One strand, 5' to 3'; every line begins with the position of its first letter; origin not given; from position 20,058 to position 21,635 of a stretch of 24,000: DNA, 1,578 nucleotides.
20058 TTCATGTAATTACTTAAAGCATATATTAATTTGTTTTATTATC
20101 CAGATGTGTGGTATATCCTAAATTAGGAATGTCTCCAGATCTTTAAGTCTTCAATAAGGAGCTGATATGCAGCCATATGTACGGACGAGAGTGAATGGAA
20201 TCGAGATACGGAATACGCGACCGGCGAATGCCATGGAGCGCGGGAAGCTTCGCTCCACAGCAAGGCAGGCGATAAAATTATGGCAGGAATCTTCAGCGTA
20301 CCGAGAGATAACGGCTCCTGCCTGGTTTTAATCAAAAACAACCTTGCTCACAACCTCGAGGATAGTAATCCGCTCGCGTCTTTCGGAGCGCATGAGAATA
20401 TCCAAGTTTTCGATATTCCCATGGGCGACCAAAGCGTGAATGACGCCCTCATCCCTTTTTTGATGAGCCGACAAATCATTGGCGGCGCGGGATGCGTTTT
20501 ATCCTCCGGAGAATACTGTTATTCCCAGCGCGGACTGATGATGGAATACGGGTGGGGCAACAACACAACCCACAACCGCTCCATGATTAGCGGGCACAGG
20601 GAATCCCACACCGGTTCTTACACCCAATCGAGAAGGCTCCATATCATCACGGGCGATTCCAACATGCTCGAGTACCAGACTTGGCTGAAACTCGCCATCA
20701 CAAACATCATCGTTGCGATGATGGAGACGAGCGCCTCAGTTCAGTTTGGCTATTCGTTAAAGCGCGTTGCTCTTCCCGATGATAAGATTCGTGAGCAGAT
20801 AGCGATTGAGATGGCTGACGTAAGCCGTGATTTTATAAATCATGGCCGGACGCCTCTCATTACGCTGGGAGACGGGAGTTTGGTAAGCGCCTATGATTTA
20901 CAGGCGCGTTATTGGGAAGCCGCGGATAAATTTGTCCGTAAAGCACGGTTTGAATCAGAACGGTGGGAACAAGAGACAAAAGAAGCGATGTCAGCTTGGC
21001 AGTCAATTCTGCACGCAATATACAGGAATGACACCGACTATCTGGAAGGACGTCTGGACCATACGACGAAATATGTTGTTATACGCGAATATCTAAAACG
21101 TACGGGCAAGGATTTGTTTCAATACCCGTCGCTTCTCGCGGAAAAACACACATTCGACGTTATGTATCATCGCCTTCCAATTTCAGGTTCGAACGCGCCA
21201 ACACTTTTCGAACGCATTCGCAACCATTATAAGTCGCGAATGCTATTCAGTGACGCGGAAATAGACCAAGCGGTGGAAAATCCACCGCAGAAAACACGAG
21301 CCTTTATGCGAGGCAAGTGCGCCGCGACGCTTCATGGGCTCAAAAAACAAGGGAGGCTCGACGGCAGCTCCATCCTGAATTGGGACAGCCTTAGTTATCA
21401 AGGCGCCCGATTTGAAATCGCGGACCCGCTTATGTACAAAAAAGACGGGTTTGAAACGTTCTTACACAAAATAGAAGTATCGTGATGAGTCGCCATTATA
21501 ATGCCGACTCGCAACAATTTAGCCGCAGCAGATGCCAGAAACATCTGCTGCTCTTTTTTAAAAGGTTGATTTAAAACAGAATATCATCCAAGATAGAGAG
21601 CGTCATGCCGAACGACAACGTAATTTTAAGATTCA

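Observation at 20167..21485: Orphan Pup-ligase/deamidase (PafA/Dop) family gene in a small AT-rich genome, without pup, mpa or proteasome genes nearby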

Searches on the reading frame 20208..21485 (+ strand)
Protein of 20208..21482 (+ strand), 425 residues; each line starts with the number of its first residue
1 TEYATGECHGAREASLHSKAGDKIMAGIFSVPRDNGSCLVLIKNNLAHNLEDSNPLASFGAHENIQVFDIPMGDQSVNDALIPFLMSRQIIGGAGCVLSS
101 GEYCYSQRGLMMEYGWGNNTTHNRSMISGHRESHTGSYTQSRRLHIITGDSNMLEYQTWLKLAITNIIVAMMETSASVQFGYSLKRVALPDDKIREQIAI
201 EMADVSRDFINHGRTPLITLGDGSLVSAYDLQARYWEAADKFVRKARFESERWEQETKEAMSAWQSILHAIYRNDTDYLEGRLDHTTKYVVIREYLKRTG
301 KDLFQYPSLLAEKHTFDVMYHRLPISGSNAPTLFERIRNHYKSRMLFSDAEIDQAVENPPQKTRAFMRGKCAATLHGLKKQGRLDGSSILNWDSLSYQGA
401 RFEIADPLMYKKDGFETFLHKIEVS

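Call 10: find_homologous_proteins(query=window:20208-21482:+)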
Query seq(425 aa) (425 aa): 8 proteins with E <= 0.001 among 2502 candidates.
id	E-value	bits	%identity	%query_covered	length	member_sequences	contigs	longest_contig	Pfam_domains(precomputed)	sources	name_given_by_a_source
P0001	1.6e-289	977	100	100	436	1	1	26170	PF03136.21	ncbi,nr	ncbi:MAG: proteasome accessory factor PafA2 family protein [Candidatus Colwellbacteria bacterium]|nr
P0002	9.7e-84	300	40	98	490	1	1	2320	PF03136.21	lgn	-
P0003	3.2e-46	176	31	99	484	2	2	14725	PF03136.21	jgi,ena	-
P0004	2.0e-36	144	29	98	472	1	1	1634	PF03136.21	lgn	-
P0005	6.1e-27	112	30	100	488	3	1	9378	PF03136.21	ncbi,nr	ncbi:MAG: proteasome accessory factor PafA2 [Acidimicrobiia bacterium]|nr:proteasome accessory facto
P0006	2.8e-26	110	30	99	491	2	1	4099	PF03136.21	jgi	jgi:Pup amidohydrolase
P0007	5.5e-19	86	28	100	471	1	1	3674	PF03136.21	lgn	-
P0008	1.7e-15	75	28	96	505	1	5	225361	PF03136.21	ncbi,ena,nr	ncbi:MAG: proteasome accessory factor PafA2 [Acidimicrobiia bacterium]|nr:proteasome accessory facto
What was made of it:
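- Closest known: PafA, the Pup-protein ligase of Actinobacteria. Different: BLAST identity to the PafA- and Dop-like hits from other phyla is only 28-30% (call 10).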

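Call 11: find_encoding_contigs(protein=window:20280-21485:+, flank=10000)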
Protein window:20280-21485:+ (401 aa): no gene with exactly this product is on record in the collection.

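Call 13: find_encoding_contigs(protein=P0001, flank=10000)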
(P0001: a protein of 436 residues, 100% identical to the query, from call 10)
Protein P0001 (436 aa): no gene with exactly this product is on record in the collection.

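Call 14: find_encoding_contigs(protein=P0002, flank=10000)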
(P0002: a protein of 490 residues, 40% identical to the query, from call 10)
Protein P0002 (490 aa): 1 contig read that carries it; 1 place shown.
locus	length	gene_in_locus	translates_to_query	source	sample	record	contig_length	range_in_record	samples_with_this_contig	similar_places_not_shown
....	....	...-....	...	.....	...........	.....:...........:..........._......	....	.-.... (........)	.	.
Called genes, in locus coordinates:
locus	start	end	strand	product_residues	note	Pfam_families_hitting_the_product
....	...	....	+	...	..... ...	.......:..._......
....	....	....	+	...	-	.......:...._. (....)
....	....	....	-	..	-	?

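Call 15: find_encoding_contigs(protein=P0003, flank=10000)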
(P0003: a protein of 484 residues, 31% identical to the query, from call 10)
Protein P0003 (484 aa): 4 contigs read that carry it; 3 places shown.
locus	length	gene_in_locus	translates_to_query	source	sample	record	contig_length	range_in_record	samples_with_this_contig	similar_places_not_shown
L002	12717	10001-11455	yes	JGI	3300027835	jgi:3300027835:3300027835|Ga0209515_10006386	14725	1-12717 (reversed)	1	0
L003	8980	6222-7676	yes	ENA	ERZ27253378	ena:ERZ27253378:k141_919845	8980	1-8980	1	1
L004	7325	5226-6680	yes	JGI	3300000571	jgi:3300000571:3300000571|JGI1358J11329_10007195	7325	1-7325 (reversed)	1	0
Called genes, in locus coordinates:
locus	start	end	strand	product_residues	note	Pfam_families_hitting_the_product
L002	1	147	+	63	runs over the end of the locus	-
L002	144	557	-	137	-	PF02482:Ribosomal_S30AE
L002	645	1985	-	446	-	PF01071:GARS_A, PF02843:GARS_C (weak)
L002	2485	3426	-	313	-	PF01565:FAD_binding_4, PF02873:MurB_C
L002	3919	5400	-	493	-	PF02366:PMT, PF16192:PMT_4TMC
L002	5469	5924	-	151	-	PF03412:Peptidase_C39, PF12385:Peptidase_C70 (weak), PF13529:Peptidase_C39_2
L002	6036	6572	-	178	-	PF00293:NUDIX, PF14815:NUDIX_4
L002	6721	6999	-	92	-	PF00625:Guanylate_kin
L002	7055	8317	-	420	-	PF00595:PDZ, PF13180:PDZ_2, PF17820:PDZ_6, PF03572:Peptidase_S41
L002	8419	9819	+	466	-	PF01541:GIY-YIG (faint), PF27096:UvrC_M, PF02151:UVR (weak), PF08459:UvrC_RNaseH_dom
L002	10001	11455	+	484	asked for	PF03136:Pup_ligase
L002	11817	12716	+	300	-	?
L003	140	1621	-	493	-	PF02366:PMT, PF16192:PMT_4TMC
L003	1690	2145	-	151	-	PF03412:Peptidase_C39, PF12385:Peptidase_C70 (weak), PF13529:Peptidase_C39_2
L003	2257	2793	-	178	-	PF00293:NUDIX, PF14815:NUDIX_4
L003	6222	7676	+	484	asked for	PF03136:Pup_ligase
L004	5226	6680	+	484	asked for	PF03136:Pup_ligase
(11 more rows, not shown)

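Call 21: find_related_loci(query=A2, collection=genome_contigs, flank=10000)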
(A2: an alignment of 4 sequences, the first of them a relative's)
Query A2 (490 aa) in genome_contigs; peptide patterns used: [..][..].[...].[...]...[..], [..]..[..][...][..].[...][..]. (x = any residue, [..] = any of these).
257 stretches matched a pattern; 186 encode a relative of the query (tblastn E <= 1e-3); the best 80 are kept; 80 distinct loci.
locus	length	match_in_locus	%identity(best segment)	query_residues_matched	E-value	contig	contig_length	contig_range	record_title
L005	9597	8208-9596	38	12-475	7e-94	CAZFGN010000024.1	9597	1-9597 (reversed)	MAG TPA_asm: uncultured Candidatus Saccharibacteria bacterium isolate binchicken_co95_64 genome assembly, contig: NODE_3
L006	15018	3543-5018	28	4-486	4e-50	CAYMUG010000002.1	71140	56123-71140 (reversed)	MAG TPA_asm: uncultured Candidatus Saccharibacteria bacterium isolate binchicken_co207_157 genome assembly, contig: NODE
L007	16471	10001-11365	31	7-468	2e-48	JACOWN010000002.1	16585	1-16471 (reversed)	MAG: Parcubacteria group bacterium isolate NC_groundwater_127_Ag_B-0.1um_55_13 S3_GD2017_2_B1_scaffold_1514, whole genom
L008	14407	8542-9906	29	7-477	6e-45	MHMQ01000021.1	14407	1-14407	MAG: Candidatus Niyogibacteria bacterium RIFCSPLOWO2_01_FULL_45_48 rifcsplowo2_01_scaffold_31193, whole genome shotgun s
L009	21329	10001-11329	28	6-465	1e-38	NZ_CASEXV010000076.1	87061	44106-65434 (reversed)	Uncultured Bifidobacterium sp. isolate SI.O67.metabat-bins.98 SI.O67.metabat-bins.98.fa_k141_405214, whole genome shotgu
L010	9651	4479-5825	29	1-486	2e-37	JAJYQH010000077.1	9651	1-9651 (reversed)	MAG: Actinomycetes bacterium isolate DS4.bin21 NODE_9132_length_9651_cov_2.601848, whole genome shotgun sequence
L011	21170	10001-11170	29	65-475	7e-36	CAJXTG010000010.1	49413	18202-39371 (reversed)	MAG TPA_asm: uncultured Nitriliruptoraceae bacterium isolate SRR4030058_bin.30_MetaBAT_v2.12.1_MAG genome assembly, cont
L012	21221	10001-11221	25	65-486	1e-34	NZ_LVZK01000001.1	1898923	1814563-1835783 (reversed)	Peptidiphaga gingivicola strain BA112 Peptido_ging_BA112_ctg1, whole genome shotgun sequence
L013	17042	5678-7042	25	4-486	4e-33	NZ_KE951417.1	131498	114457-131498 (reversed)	Actinobaculum sp. oral taxon 183 str. F0552 Scaffold2, whole genome shotgun sequence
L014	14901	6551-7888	27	4-486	2e-33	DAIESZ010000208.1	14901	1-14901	MAG TPA_asm: Propionibacteriaceae bacterium isolate clean1239 k141_1867834, whole genome shotgun sequence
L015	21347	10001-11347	28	1-486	3e-33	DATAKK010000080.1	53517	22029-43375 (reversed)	MAG TPA_asm: Propionibacteriaceae bacterium isolate SMAG_U6936 k141_312279, whole genome shotgun sequence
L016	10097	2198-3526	27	7-486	3e-32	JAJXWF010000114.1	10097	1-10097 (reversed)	MAG: Actinomycetes bacterium isolate BP5.bin62 NODE_11997_length_10097_cov_2.045035, whole genome shotgun sequence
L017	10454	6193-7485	26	2-445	7e-32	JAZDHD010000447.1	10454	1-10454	MAG: Pseudomonadota bacterium isolate MEGAHIT-group-0.299 k141_9488696, whole genome shotgun sequence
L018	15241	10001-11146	30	64-473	4e-31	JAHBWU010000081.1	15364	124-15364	MAG: Nitrospira sp. isolate ACE_NIT13 NIT13_81, whole genome shotgun sequence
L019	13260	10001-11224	28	61-486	4e-31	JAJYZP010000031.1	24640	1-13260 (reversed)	MAG: Actinomycetes bacterium isolate FK5.bin29 NODE_2403_length_24640_cov_1.436218, whole genome shotgun sequence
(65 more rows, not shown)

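Call 24: search_protein_families(library=pfam, proteins=[L008:1802-3646:+, L008:4854-6851:+, L008:6930-8543:+, L008:8533-10026:+, L008:10282-11757:+, L008:11817-14282:+, L007:6119-8266:+, L007:8263-9972:+, L007:9992-11461:+, L007:11747-14275:+], max_evalue=0.0001)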
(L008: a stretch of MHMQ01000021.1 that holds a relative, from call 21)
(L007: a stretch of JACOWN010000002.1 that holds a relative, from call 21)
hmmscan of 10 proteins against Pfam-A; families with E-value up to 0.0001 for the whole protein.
L008:1802-3646:+ (614 aa): 7 families
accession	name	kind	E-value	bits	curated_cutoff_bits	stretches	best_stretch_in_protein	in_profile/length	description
PF01434.24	Peptidase_M41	-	4.2e-70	235.9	29.9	1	414-600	2-190/191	Peptidase family M41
PF00004.35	AAA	-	4.4e-44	150.6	21.2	1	200-332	1-130/131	ATPase family associated with various cellular activities (AAA)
PF17862.7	AAA_lid_3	-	4.2e-14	52.2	27.2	1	355-397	1-43/45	AAA+ lid domain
PF06480.20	FtsH_ext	-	1.1e-05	26.1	25.5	1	8-89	2-97/103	FtsH Extracellular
PF07728.20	AAA_5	-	3.5e-05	24.3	22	0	199-321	1-137/139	AAA domain (dynein-related subfamily)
PF06068.19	TIP49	-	3.8e-05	23.5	23.8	0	197-234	50-89/347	TIP49 P-loop domain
PF23902.1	AAA_lid_PRS2_C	-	9.5e-05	22.9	34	1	339-404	4-70/73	PRS2 AAA+ lid C-terminal domain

L008:4854-6851:+ (665 aa): 2 families
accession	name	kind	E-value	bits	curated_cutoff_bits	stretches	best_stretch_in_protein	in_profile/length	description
PF00004.35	AAA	-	1.8e-24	87.1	21.2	1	298-444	4-130/131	ATPase family associated with various cellular activities (AAA)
PF16450.11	Prot_ATP_ID_OB_C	-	5.1e-05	23.5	23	0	197-240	13-56/56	Proteasomal ATPase OB C-terminal domain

L008:6930-8543:+ (537 aa): 1 family
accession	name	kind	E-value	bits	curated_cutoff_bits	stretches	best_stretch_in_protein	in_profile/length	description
PF03136.20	Pup_ligase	-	2.1e-107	360.3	25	1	4-491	2-440/441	Pup-ligase protein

L008:8533-10026:+ (497 aa): 1 family
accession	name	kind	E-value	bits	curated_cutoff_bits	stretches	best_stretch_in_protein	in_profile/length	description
PF03136.20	Pup_ligase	-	5.3e-81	273.3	25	1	4-427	1-431/441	Pup-ligase protein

L008:10282-11757:+ (491 aa): 1 family
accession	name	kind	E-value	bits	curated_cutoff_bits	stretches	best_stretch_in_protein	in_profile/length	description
PF03136.20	Pup_ligase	-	2.4e-70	238.2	25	1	10-423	1-431/441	Pup-ligase protein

L008:11817-14282:+ (821 aa): 4 families
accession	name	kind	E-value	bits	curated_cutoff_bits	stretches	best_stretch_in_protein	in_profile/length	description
PF13654.12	AAA_32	-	8.7e-26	90.9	21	1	342-476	2-131/133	LonB-like, AAA domain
PF05362.19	Lon_C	-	4.1e-11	43.3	21.1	1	683-787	108-200/205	Lon protease (S16) C-terminal proteolytic domain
PF20437.3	LonC_helical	-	8.3e-11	42.1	24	1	96-127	1-32/34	Lon-like LonC helical domain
PF20436.4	LonB_AAA-LID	-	1.3e-09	38.4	22.4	1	507-570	2-63/65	Archaeal LonB, AAA+ ATPase LID domain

L007:6119-8266:+ (715 aa): 2 families
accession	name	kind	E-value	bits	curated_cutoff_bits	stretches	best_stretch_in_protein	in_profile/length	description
PF00004.35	AAA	-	5.4e-28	98.5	21.2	1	376-521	2-130/131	ATPase family associated with various cellular activities (AAA)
PF16450.11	Prot_ATP_ID_OB_C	-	2.5e-09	37.3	23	1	261-320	2-56/56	Proteasomal ATPase OB C-terminal domain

L007:8263-9972:+ (569 aa): 1 family
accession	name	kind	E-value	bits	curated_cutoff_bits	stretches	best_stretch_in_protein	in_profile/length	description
PF03136.20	Pup_ligase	-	4.1e-111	372.5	25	1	33-517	2-440/441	Pup-ligase protein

L007:9992-11461:+ (489 aa): 1 family
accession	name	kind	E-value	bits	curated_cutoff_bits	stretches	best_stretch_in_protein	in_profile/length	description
PF03136.20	Pup_ligase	-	5.4e-79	266.7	25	1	46-451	70-440/441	Pup-ligase protein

L007:11747-14275:+ (842 aa): 3 families
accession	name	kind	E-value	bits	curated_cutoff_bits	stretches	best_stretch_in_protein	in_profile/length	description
PF13654.12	AAA_32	-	7e-32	110.6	21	1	365-494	3-132/133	LonB-like, AAA domain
PF20436.4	LonB_AAA-LID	-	2.5e-12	47.1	22.4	1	523-588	1-63/65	Archaeal LonB, AAA+ ATPase LID domain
PF05362.19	Lon_C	-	9.3e-10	38.8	21.1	1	699-776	107-176/205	Lon protease (S16) C-terminal proteolytic domain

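Call 25: search_protein_families(library=pfam, proteins=[L005:4663-8040:-, L005:8172-9596:+, L005:2114-3415:-, L006:2276-3298:+, L006:3543-5051:+, L006:5110-5874:-, L006:6992-9088:-, L006:767-1693:+, L007:4639-6225:+, L007:3258-4664:+], max_evalue=0.0001)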
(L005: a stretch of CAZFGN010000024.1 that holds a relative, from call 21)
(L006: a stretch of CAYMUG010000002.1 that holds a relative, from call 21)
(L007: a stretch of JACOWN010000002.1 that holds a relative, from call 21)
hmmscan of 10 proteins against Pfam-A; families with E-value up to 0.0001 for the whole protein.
L005:4663-8040:- (1125 aa): 5 families
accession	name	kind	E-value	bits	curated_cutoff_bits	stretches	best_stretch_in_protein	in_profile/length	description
PF00580.27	UvrD-helicase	-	1.8e-63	215.2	23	1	14-387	1-270/271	UvrD/REP helicase N-terminal domain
PF13361.12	UvrD_C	-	4.7e-30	105.6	25.6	1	393-777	1-348/350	UvrD-like helicase C-terminal domain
PF13245.12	AAA_19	-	4.1e-18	66.3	25.1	1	18-372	1-133/134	AAA domain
PF12705.13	PDDEXK_1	-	1.9e-12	48.1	22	1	849-1031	2-172/247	PD-(D/E)XK nuclease superfamily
PF13538.12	UvrD_C_2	-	1.5e-09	38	27.4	0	750-774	27-51/52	UvrD-like helicase C-terminal domain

L005:8172-9596:+ (475 aa): 1 family
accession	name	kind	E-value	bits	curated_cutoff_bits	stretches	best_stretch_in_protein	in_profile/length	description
PF03136.20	Pup_ligase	-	1.5e-72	245.4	25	1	51-440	70-426/441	Pup-ligase protein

L005:2114-3415:- (433 aa): 1 family
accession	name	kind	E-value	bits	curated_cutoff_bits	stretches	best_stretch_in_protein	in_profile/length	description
PF00291.31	PALP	-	3.1e-44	151.9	35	1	93-416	4-293/295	Pyridoxal-phosphate dependent enzyme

L006:2276-3298:+ (340 aa): 2 families
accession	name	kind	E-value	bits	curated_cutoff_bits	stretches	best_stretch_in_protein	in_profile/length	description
PF02729.26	OTCace_N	-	3.6e-35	121.7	29.9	1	32-179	2-148/148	Aspartate/ornithine carbamoyltransferase, carbamoyl-P binding domain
PF00185.30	OTCace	-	1.2e-23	84.3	29.4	1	187-330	3-156/157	Aspartate/ornithine carbamoyltransferase, Asp/Orn binding domain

L006:3543-5051:+ (502 aa): 1 family
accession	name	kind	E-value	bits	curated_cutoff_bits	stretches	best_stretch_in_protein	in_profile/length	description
PF03136.20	Pup_ligase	-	2.2e-78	264.6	25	1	4-468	1-440/441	Pup-ligase protein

L006:5110-5874:- (254 aa): 5 families
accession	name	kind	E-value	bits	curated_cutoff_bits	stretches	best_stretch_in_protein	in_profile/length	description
PF13624.11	SurA_N_3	-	3.5e-25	89.2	27.2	1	37-183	14-161/162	SurA-like N-terminal domain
PF13623.11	SurA_N_2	-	2.1e-16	60.5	28.5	1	40-159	13-139/145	SurA-like N-terminal domain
PF09312.16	SurA_N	-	7e-14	52.5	30.8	1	73-182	3-116/118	SurA N-terminal domain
PF21811.2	RdfA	-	6.4e-08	33.1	27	1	83-186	7-111/195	Rod-determining factor A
PF05698.19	Trigger_C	-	3.4e-06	27.6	22.7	0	94-182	71-159/162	Bacterial trigger factor protein (TF) C-terminus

L006:6992-9088:- (698 aa): 6 families
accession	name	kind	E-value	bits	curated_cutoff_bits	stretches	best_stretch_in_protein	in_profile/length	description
PF00773.25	RNB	-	1.8e-111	373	29.3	1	242-569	1-325/326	RNB domain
PF17876.7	CSD2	-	2.2e-25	88.9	26.2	1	143-217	1-74/74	Cold shock domain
PF08206.17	OB_RNB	-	1.3e-13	50.8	24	1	61-120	1-58/58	Ribonuclease B OB domain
PF17849.7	OB_Dis3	-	2.3e-07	31.2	22.8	1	143-208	3-74/77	Dis3-like cold-shock domain 2 (CSD2)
PF00575.29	S1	-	2.4e-07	31.5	22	1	614-690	3-67/74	S1 RNA binding domain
PF25049.1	OB_HELZ2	-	2.9e-05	24.2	29.3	0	41-125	2-89/90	3'-5' exoribonuclease HELZ2, OB-fold domain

L006:767-1693:+ (308 aa): 1 family
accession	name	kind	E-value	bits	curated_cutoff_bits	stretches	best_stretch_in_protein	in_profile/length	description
PF18884.5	TSP3_bac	-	9.4e-07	29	25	1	150-167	1-18/22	Bacterial TSP3 repeat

L007:4639-6225:+ (528 aa): 2 families
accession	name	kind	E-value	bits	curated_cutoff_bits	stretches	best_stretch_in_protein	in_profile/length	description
PF04293.20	SpoVR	-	1.9e-156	521.3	27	1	21-450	2-405/407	SpoVR like protein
PF24755.2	SpoVR_C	-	3.8e-21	75.3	27.6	1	454-507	1-54/55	SpoVR-like C-terminal domain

L007:3258-4664:+ (468 aa): 1 family
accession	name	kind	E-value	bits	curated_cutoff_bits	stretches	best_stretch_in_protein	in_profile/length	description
PF04285.18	DUF444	-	4.2e-161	537.1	27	1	32-460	2-417/418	Protein of unknown function (DUF444)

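Call 29: search_protein_representatives(alignment_id=A2)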
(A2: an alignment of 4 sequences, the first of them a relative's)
Query: 4 sequences, 468 profile positions. Proteins with E-value up to 0.001 (for the whole library): 4992; up to 1e-10: 3560; up to 1e-30: 1386. The best 150 are listed.
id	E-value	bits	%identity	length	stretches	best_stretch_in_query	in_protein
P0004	1.5e-225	765.5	-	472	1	1-468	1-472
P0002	3.0e-220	748.0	-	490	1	2-467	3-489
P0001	2.1e-188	643.0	-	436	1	72-468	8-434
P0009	2.7e-156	537.2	-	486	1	1-466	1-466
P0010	2.2e-147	507.8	-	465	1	1-467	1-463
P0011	7.6e-144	496.1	-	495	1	1-467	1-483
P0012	8.4e-144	496.0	-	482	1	1-466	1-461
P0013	4.4e-141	487.0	-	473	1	1-465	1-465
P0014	1.0e-139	482.5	-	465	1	1-467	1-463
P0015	1.9e-139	481.6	-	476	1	1-466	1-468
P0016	2.1e-138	478.2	-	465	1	1-464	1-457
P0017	1.6e-137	475.2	-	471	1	1-466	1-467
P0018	8.2e-137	472.9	-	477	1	1-466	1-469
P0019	3.6e-134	464.2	-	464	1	1-466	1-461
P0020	2.7e-133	461.3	-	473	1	1-466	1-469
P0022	3.3e-130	451.1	-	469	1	4-465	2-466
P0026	6.7e-120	417.2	-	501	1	5-463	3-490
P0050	6.8e-92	324.8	-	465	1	4-463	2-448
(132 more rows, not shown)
